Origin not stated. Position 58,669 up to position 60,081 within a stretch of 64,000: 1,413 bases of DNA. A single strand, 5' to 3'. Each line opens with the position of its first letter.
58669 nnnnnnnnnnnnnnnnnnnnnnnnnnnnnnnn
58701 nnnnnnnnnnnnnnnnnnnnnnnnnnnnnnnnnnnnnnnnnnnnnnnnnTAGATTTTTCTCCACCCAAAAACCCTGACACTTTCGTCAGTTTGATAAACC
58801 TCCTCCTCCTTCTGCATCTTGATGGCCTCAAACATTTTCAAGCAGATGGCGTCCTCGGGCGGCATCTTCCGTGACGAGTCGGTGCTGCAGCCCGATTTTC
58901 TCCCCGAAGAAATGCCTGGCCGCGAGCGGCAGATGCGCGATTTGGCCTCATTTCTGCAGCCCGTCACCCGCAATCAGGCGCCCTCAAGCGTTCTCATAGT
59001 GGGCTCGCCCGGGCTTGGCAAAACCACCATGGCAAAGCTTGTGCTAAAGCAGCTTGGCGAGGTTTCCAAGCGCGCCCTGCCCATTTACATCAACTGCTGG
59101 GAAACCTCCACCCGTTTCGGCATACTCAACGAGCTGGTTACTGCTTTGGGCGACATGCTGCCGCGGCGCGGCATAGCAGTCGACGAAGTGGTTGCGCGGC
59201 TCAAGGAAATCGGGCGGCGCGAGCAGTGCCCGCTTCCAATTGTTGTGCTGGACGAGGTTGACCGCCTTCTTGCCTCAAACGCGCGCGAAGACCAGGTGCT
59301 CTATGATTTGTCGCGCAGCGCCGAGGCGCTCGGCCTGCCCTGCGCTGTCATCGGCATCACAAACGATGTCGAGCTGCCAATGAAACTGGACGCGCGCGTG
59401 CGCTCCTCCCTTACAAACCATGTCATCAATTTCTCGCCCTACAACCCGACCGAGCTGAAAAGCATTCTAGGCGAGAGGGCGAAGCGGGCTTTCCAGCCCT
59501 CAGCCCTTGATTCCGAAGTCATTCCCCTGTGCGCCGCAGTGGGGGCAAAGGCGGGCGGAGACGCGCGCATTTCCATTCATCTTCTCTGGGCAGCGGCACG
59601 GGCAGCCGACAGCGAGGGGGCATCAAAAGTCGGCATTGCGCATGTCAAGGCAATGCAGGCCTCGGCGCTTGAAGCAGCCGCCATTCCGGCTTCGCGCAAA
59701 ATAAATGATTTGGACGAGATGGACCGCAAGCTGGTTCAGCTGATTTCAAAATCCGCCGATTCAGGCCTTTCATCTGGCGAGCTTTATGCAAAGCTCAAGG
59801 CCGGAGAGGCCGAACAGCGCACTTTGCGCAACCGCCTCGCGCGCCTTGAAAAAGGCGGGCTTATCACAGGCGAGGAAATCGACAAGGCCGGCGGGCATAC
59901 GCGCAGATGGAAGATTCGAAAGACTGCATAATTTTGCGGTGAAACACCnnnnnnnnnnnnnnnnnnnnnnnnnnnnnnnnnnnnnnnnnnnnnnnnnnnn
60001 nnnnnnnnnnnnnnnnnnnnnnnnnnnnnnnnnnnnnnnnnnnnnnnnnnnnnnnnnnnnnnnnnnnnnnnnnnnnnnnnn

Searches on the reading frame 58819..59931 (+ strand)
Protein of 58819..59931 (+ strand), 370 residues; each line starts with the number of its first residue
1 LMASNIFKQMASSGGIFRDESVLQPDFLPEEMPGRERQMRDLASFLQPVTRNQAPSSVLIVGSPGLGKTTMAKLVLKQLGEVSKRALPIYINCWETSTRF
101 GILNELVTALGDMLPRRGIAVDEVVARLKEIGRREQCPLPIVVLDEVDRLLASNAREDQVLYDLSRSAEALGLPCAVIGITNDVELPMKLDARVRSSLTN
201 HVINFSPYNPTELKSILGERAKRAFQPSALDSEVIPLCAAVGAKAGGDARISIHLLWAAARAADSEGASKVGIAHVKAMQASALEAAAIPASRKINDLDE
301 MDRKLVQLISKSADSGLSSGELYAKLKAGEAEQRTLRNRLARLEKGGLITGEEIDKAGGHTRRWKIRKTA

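Call 73: search_protein_families(library=pfam, max_evalue=0.00001, proteins=[window:58819-59931:+])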
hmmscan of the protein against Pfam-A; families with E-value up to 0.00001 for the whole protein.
window:58819-59931:+ (370 aa): 5 families
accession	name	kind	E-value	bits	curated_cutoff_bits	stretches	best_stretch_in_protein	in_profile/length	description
PF22703.2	Cdc6_lid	-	2.5e-20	72.5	27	1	215-278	2-65/68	Cdc6 AAA+ ATPase-type lid domain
PF13191.12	AAA_16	-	3.2e-12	47.7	32.6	1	32-162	2-153/167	AAA ATPase domain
PF13401.12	AAA_22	-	8.3e-12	46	27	1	55-167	5-107/130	AAA domain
PF00004.35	AAA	-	1.4e-10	42.2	21.2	1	58-197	1-121/131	ATPase family associated with various cellular activities (AAA)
PF07693.20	KAP_NTPase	-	5.6e-06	26.3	20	0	43-117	9-82/293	KAP family P-loop domain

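Call 74: search_solved_structures(query=window:58819-59931:+, max_evalue=0.00001)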
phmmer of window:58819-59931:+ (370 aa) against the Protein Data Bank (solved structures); distinct sequences matched with E-value up to 0.00001: 21.
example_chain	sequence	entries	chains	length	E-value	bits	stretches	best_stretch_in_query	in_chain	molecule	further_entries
2qby_A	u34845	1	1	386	9.3e-46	159.6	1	14-274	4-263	Cell division control protein 6 homolog 1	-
2v1u_A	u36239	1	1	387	1.3e-45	159.1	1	15-328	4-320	CELL DIVISION CONTROL PROTEIN 6 HOMOLOG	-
2qby_B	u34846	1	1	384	1.9e-26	96.2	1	24-269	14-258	Cell division control protein 6 homolog 3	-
1fnn_A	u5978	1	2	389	1.2e-21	80.4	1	16-277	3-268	CELL DIVISION CONTROL PROTEIN 6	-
8rwv_F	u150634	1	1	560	4.2e-19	72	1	13-270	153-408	Cell division control protein 6 homolog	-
8s0e_G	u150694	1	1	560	4.3e-19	72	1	13-270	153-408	Cell division control protein 6 homolog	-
7jgr_G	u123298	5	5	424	4.6e-17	65.3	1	30-286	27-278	Cell division control protein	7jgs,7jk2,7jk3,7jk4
4xgc_A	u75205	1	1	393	2.4e-15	59.6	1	23-301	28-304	Origin recognition complex subunit 1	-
7jgr_A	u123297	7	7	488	4.4e-15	58.8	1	23-301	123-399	Origin recognition complex subunit 1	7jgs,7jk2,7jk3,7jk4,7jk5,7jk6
1w5s_A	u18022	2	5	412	1e-10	44.5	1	14-312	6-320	ORIGIN RECOGNITION COMPLEX SUBUNIT 2 ORC2 | ORC2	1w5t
7jpo_A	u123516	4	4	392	2.3e-09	40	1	25-261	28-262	Origin recognition complex subunit 1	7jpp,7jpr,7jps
5uj7_A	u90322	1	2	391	2.3e-09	40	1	25-261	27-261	Origin recognition complex subunit 1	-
5ujm_A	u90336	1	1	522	7.5e-09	38.3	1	25-261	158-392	Origin recognition complex subunit 1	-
7ctf_A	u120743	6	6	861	1.5e-08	37.3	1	25-261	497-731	Origin recognition complex subunit 1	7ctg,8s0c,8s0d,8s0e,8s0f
7cte_D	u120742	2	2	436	1.7e-08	37.2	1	34-204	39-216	Origin recognition complex subunit 4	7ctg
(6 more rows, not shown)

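Call 75: search_protein_families(library=pfam, max_evalue=0.01, proteins=[window:58819-59931:+])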
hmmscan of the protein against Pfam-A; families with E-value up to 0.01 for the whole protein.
window:58819-59931:+ (370 aa): 18 families
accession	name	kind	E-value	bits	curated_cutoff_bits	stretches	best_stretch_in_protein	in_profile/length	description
PF22703.2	Cdc6_lid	-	2.5e-20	72.5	27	1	215-278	2-65/68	Cdc6 AAA+ ATPase-type lid domain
PF13191.12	AAA_16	-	3.2e-12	47.7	32.6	1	32-162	2-153/167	AAA ATPase domain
PF13401.12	AAA_22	-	8.3e-12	46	27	1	55-167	5-107/130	AAA domain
PF00004.35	AAA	-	1.4e-10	42.2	21.2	1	58-197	1-121/131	ATPase family associated with various cellular activities (AAA)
PF07693.20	KAP_NTPase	-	5.6e-06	26.3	20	1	43-117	9-82/293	KAP family P-loop domain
PF05496.18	RuvB_N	-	1e-05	25.8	27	1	31-82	8-60/159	Holliday junction DNA helicase RuvB P-loop domain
PF05621.17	TniB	-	1.1e-05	25.4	22.4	1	42-193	23-174/189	Bacterial TniB protein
PF20720.3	nSTAND3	-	0.00097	19.3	27.2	1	57-81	19-43/155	Novel STAND NTPase 3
PF05729.18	NACHT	-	0.0011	19.3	26.7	1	58-158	3-104/167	NACHT domain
PF06414.18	Zeta_toxin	-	0.0011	18.9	22.3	1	49-80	10-41/199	Zeta toxin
PF01637.24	ATPase_2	-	0.0013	19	33.2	1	49-157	14-129/225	ATPase domain predominantly from Archaea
PF23336.1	HTH_TbsP_C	-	0.0024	18.4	27.1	0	143-173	36-66/121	Transcriptional regulator TbsP-like, C-terminal HTH domain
PF00931.28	NB-ARC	-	0.0036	17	23.5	1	50-84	13-47/248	NB-ARC domain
PF12840.13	HTH_20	-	0.0039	17.6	27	1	303-351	7-50/51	Helix-turn-helix domain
PF04182.18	B-block_TFIIIC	-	0.006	17.1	22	0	301-362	3-63/73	B-block binding subunit of TFIIIC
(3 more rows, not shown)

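Call 77: find_homologous_proteins(query=window:58819-59931:+, max_evalue=1e-30)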
Query window:58819-59931:+ (370 aa): 298 proteins with E <= 1e-30 among 8000 candidates; the best 120 are listed.
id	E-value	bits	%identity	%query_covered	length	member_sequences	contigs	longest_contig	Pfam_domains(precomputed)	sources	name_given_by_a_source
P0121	2.0e-234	795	100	100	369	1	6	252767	PF22703.3,PF00004.36,PF13401.13,PF05496.19,PF05621.18,PF13191.13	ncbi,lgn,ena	-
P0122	4.6e-205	698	85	100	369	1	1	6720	PF22703.3,PF00004.36,PF13401.13,PF05496.19,PF05621.18,PF13191.13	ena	-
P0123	1.9e-174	598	73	100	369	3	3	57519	PF22703.3,PF00004.36,PF13401.13,PF05496.19,PF13191.13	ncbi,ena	-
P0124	1.1e-168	579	73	99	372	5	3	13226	PF22703.3,PF00004.36,PF13401.13,PF05496.19,PF13191.13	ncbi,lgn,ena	-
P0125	1.9e-165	568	67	100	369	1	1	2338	PF22703.3,PF00004.36,PF13401.13,PF05496.19,PF05621.18,PF13191.13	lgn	-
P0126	4.5e-164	563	66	100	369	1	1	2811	PF22703.3,PF00004.36,PF13401.13,PF05496.19,PF13191.13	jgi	jgi:cell division control protein 6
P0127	1.9e-161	555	71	100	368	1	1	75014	PF22703.3,PF00004.36,PF13401.13,PF05496.19,PF13191.13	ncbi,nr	ncbi:ORC1-type DNA replication protein [uncultured archaeon]|nr:ORC1-type DNA replication protein [u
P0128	3.0e-160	551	67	100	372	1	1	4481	PF22703.3,PF00004.36,PF13401.13,PF05496.19,PF13191.13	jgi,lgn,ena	-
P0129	4.2e-158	544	67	99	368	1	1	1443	PF22703.3,PF07693.21,PF00004.36,PF13401.13,PF05496.19,PF07728.21,PF13191.13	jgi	-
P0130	6.8e-157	540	67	99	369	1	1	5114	PF22703.3,PF00004.36,PF13401.13,PF13191.13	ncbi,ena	-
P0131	4.4e-154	531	65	100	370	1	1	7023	PF22703.3,PF00004.36,PF13401.13,PF05621.18,PF13191.13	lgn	-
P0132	1.6e-150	519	63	100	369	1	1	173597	PF22703.3,PF00004.36,PF13401.13,PF13191.13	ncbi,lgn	-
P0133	1.7e-149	516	65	100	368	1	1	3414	PF22703.3,PF00004.36,PF13401.13,PF13191.13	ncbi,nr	ncbi:MAG: AAA family ATPase [Candidatus Micrarchaeota archaeon]|nr:AAA family ATPase [Candidatus Mic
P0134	5.1e-148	511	63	100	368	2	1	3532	PF22703.3,PF07693.21,PF00004.36,PF13401.13,PF13191.13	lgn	-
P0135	1.0e-146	506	62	99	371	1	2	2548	PF22703.3,PF00004.36,PF13401.13,PF13191.13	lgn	-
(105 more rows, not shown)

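Call 78: find_encoding_contigs(protein=P0121, flank=10000, max_places=2)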
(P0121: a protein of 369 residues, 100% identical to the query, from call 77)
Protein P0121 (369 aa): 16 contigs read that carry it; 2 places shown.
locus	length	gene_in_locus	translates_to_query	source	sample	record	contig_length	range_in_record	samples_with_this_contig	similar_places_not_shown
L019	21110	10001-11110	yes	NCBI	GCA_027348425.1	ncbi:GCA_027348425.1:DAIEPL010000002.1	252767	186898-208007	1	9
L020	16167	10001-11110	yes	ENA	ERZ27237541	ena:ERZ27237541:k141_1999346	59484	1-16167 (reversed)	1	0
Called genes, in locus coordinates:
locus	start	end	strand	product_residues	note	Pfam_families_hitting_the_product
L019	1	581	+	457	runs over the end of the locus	PF01637:ATPase_2 (weak), PF13191:AAA_16, PF13401:AAA_22, PF00004:AAA (faint), PF22606:Cdc6-ORC-like_ATPase_lid (faint), PF22703:Cdc6_lid, PF09079:WHD_Cdc6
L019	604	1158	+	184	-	PF12917:YfbR-like, PF13023:HD_3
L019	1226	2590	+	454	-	PF00266:Aminotran_5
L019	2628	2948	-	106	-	PF08827:DUF1805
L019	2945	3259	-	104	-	PF01283:Ribosomal_S26e (faint)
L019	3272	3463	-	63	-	PF06093:Spt4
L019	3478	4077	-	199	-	PF03876:SHS2_Rpb7-N, PF00575:S1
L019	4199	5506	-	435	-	PF00291:PALP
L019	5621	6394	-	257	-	PF23023:Anti-Pycsar_Apyc1, PF12706:Lactamase_B_2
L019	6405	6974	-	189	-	PF00578:AhpC-TSA, PF08534:Redoxin, PF13905:Thioredoxin_8 (weak)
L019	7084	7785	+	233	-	-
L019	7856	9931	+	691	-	-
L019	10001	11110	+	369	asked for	PF05496:RuvB_N (weak), PF05621:TniB (weak), PF13191:AAA_16, PF00004:AAA, PF13401:AAA_22, PF22703:Cdc6_lid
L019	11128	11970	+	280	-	PF01261:AP_endonuc_2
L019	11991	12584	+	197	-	PF01135:PCMT (weak), PF01209:Ubie_methyltran, PF13847:Methyltransf_31, PF08241:Methyltransf_11, PF08242:Methyltransf_12, PF13649:Methyltransf_25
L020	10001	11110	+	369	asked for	PF05496:RuvB_N (weak), PF05621:TniB (weak), PF13191:AAA_16, PF00004:AAA, PF13401:AAA_22, PF22703:Cdc6_lid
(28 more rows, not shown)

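Call 79: find_encoding_contigs(protein=P0132, flank=6000, max_places=1)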
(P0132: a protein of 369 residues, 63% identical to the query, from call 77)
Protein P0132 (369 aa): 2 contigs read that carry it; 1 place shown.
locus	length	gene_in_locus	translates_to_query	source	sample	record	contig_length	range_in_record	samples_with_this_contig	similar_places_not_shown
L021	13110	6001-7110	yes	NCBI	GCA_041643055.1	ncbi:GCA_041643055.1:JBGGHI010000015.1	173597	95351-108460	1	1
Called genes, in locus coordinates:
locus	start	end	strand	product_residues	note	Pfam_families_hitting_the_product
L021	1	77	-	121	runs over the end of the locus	PF04472:SepF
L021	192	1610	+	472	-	PF13191:AAA_16, PF01637:ATPase_2, PF00004:AAA (weak), PF13401:AAA_22, PF24883:NPHP3_N (faint), PF22703:Cdc6_lid, PF09079:WHD_Cdc6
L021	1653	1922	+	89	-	PF24113:DUF7387 (weak)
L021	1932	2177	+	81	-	PF07927:HicA_toxin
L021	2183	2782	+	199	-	PF12917:YfbR-like, PF13023:HD_3, PF01966:HD (weak)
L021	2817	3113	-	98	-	PF08827:DUF1805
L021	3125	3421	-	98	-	PF01283:Ribosomal_S26e (faint)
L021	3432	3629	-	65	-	PF06093:Spt4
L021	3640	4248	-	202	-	PF03876:SHS2_Rpb7-N, PF00575:S1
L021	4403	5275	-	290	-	PF23023:Anti-Pycsar_Apyc1 (weak), PF00753:Lactamase_B, PF12706:Lactamase_B_2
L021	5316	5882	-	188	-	PF00578:AhpC-TSA, PF08534:Redoxin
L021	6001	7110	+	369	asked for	PF13191:AAA_16, PF00004:AAA, PF13401:AAA_22, PF22703:Cdc6_lid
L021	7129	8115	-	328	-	PF01261:AP_endonuc_2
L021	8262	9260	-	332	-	-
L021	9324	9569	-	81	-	-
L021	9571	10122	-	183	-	-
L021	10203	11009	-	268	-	-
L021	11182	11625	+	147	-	-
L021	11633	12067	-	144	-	PF22665:WHD_DUF6293 (weak)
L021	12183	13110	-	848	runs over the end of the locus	-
